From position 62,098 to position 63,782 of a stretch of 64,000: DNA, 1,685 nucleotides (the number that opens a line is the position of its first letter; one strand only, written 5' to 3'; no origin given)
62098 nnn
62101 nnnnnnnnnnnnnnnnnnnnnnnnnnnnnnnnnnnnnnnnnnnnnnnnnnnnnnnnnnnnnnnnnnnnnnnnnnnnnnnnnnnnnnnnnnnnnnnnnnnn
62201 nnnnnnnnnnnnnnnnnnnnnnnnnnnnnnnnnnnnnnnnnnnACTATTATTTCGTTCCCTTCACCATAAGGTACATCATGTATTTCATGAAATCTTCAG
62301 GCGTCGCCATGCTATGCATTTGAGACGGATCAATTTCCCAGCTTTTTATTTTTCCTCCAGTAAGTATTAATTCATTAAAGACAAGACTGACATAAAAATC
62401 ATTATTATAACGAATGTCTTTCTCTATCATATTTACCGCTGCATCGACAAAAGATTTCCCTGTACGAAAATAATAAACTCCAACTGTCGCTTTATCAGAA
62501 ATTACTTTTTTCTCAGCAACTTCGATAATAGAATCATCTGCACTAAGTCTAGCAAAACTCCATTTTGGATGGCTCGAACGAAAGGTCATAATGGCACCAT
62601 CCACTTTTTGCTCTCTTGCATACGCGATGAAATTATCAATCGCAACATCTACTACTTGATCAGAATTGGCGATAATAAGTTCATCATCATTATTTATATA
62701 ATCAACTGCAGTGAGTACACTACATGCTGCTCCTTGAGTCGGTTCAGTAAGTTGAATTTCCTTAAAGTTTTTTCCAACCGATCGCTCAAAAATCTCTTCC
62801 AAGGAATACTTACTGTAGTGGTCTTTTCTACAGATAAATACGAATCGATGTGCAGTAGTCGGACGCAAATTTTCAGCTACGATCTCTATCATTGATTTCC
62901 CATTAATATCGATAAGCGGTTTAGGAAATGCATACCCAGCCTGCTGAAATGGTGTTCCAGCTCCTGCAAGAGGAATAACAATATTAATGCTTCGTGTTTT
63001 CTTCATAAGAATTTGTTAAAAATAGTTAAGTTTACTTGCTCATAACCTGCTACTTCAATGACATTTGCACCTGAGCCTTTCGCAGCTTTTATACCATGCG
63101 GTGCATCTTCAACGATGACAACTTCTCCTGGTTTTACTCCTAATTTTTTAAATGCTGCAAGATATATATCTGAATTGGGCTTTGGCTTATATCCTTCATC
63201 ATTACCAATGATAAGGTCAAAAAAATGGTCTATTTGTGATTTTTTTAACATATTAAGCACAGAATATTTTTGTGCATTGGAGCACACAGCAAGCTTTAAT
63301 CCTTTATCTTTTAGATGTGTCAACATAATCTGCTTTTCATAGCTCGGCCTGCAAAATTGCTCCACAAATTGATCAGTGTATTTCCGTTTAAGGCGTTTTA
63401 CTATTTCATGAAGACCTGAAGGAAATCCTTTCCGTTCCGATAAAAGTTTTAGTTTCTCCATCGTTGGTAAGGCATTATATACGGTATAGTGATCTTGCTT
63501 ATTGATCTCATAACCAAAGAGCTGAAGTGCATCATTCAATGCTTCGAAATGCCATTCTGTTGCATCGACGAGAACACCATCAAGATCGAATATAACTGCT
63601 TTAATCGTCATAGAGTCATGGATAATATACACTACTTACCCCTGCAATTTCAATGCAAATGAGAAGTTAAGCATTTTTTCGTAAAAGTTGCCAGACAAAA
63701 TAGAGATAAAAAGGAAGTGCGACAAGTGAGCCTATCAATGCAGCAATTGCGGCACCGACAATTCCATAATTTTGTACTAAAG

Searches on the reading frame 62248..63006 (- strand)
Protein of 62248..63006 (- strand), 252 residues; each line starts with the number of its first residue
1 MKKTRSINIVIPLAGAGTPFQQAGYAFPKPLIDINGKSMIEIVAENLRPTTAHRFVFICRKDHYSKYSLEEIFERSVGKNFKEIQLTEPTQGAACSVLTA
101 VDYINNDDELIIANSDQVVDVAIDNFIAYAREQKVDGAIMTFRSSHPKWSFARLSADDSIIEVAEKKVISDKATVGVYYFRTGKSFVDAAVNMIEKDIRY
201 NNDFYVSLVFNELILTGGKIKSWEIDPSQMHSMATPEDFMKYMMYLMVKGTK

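Call 13: search_protein_families(library=pfam, proteins=[window:62248-63006:-], max_evalue=0.01)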
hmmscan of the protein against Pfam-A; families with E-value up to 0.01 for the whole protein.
window:62248-63006:- (252 aa): 2 families
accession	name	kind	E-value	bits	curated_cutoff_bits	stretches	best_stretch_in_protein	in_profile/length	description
PF00483.29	NTP_transferase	-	7.9e-12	45.7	21.2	1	14-183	7-183/245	Nucleotidyl transferase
PF12804.13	NTP_transf_3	-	1.6e-08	35.3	27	1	11-152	3-133/160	MobA-like NTP transferase domain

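Call 61: search_protein_families(library=ncbifam, proteins=[window:62248-63006:-], max_evalue=0.001)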
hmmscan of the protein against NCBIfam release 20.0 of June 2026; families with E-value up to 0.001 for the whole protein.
window:62248-63006:- (252 aa): 12 families
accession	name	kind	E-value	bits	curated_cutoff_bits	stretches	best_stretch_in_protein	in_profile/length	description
TIGR03992.1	Arch_glmU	subfamily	1.4e-13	50.5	292.1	1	9-182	3-170/393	bifunctional sugar-1-phosphate nucleotidylyltransferase/acetyltransferase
TIGR01208.1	rmlA_long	equivalog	1.5e-13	50.4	320.25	1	10-222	3-211/353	glucose-1-phosphate thymidylyltransferase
NF041313.1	UDPGP_AglF_Halo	equivalog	2.4e-11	43.5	400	1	9-238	3-226/234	UTP--glucose-1-phosphate uridylyltransferase AglF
NF041173.1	Sug_nt_acttase_Thmprot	equivalog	6.9e-09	35.1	600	1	9-181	3-169/405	bifunctional sugar-1-phosphate nucleotidylyltransferase/acetyltransferase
NF010933.0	PRK14353.1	equivalog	9.3e-07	27.8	505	1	4-172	3-165/453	bifunctional UDP-N-acetylglucosamine diphosphorylase/glucosamine-1-phosphate N-acetyltransferase GlmU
TIGR01173.1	glmU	equivalog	3e-06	26.4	366.85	1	8-180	2-172/452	bifunctional UDP-N-acetylglucosamine diphosphorylase/glucosamine-1-phosphate N-acetyltransferase GlmU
TIGR02623.1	G1P_cyt_trans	equivalog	5.3e-06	26.1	300.25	0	101-188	114-197/255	glucose-1-phosphate cytidylyltransferase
NF041135.1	IPPtranDIPPsyn_Thcocales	equivalog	7.5e-06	25.2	580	1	10-130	4-112/419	bifunctional L-myo-inositol-1-phosphate cytidylyltransferase/CDP-L-myo-inositol myo-inositolphosphotransferase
NF010937.0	PRK14357.1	equivalog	7.7e-06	25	658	1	13-209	7-195/448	bifunctional UDP-N-acetylglucosamine diphosphorylase/glucosamine-1-phosphate N-acetyltransferase GlmU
TIGR01099.1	galU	equivalog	0.0002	21.1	326.8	1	9-77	4-69/261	UTP--glucose-1-phosphate uridylyltransferase GalU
NF049965.1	GlMnHpPGnyltfHddC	equivalog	0.00032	20.4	300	1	11-179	5-166/221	D-glycero-D-manno-heptose 1-phosphate guanosyltransferase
TIGR01105.1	galF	equivalog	0.00089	18.5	659.2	0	7-77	4-71/297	GalU regulator GalF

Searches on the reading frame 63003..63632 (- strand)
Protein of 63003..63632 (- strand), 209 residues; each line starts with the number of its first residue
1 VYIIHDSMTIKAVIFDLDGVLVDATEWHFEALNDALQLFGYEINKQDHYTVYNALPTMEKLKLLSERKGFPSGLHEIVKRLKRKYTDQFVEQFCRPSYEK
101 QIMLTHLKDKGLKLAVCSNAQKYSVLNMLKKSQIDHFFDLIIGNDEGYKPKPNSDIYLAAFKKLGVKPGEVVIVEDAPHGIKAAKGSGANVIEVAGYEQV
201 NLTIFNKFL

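Call 13: search_protein_families(library=pfam, proteins=[window:63003-63632:-], max_evalue=0.01)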
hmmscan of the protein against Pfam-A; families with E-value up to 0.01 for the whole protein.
window:63003-63632:- (209 aa): 4 families
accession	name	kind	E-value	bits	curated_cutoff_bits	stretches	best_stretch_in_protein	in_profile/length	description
PF13419.12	HAD_2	-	1.6e-35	123.3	23.8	1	13-194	1-178/178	Haloacid dehalogenase-like hydrolase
PF00702.32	Hydrolase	-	5.2e-24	86.1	26.4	1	10-188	1-191/191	haloacid dehalogenase-like hydrolase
PF13242.12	Hydrolase_like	-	0.0011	19.2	22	1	151-195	4-49/75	HAD-hyrolase-like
PF13344.12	Hydrolase_6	-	0.0069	16.8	27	0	13-27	1-15/101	Haloacid dehalogenase-like hydrolase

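Call 54: find_encoding_contigs(protein=window:63003-63632:-, flank=10000, max_places=3)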
Protein window:63003-63632:- (209 aa): 3 contigs read that carry it; 3 places shown.
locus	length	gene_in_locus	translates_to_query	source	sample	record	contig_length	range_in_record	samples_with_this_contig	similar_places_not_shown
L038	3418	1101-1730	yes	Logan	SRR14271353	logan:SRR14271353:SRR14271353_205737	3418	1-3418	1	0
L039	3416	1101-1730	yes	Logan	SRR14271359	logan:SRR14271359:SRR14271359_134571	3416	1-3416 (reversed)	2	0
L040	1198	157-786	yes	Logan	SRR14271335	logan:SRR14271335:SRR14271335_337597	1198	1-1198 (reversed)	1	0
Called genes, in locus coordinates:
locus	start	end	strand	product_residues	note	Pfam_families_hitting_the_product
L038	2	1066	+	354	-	?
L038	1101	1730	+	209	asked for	PF00702:Hydrolase, PF13419:HAD_2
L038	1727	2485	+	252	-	PF00483:NTP_transferase, PF12804:NTP_transf_3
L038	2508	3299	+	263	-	PF00483:NTP_transferase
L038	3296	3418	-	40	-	?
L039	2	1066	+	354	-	?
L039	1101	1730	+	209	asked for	PF00702:Hydrolase, PF13419:HAD_2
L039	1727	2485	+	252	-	PF00483:NTP_transferase, PF12804:NTP_transf_3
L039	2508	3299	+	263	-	PF00483:NTP_transferase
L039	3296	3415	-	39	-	?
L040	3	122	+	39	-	?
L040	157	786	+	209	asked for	PF00702:Hydrolase, PF13419:HAD_2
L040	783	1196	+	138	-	?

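Call 61: search_protein_families(library=ncbifam, proteins=[window:63003-63632:-], max_evalue=0.001)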
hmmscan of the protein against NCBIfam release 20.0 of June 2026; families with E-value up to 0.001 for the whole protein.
window:63003-63632:- (209 aa): 38 families (the best 25 are shown)
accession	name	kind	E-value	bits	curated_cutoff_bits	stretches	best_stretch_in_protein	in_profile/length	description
TIGR02009.1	PGMB-YQAB-SF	subfamily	1.4e-29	103.7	153.35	1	10-194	1-186/186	beta-phosphoglucomutase family hydrolase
TIGR01990.1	bPGM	equivalog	3.7e-26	92.2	189.4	1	10-194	1-186/187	beta-phosphoglucomutase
NF009804.0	PRK13288.1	equivalog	9.4e-22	77.5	218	1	8-195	1-182/215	pyrophosphatase PpaX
NF053653.1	InDiPhoBT2121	equivalog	3.1e-21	76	245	1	10-194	1-186/216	inorganic diphosphatase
TIGR02253.1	CTE7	subfamily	1.7e-20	73.7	169.75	1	10-188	2-188/221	TIGR02253 family HAD-type hydrolase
NF009695.0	PRK13222.1-2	equivalog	3e-20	72.7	225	1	8-198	4-198/226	phosphoglycolate phosphatase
NF046057.1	bifunc_MtlD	equivalog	1.5e-18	66.6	800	1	7-194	4-191/683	bifunctional mannitol-1-phosphate dehydrogenase/phosphatase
NF009697.0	PRK13222.1-4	equivalog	1.6e-17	63.6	327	1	7-194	4-193/232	phosphoglycolate phosphatase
NF008087.0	PRK10826.1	equivalog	6.2e-17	61.9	191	1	7-199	4-196/222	hexitol phosphatase HxpB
TIGR01449.2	PGP_bact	equivalog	6.4e-17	61.8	180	1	13-198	1-189/213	phosphoglycolate phosphatase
TIGR01509.1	HAD-SF-IA-v3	subfamily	6.1e-16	59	29.4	1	103-192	73-152/154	HAD-IA family hydrolase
NF008000.0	PRK10725.1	equivalog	1.4e-15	57.9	215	1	11-194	6-185/188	fructose-1-phosphate/6-phosphogluconate phosphatase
TIGR01454.1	AHBA_synth_RP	hypoth_equivalog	1.6e-15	57.3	246.65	1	103-192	83-172/205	AHBA synthesis associated protein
NF009694.0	PRK13222.1-1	equivalog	4.3e-15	55.7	415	1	77-194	93-210/252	phosphoglycolate phosphatase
TIGR01428.1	HAD_type_II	equivalog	6.9e-13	49.1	125.4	1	99-195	94-191/197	haloacid dehalogenase type II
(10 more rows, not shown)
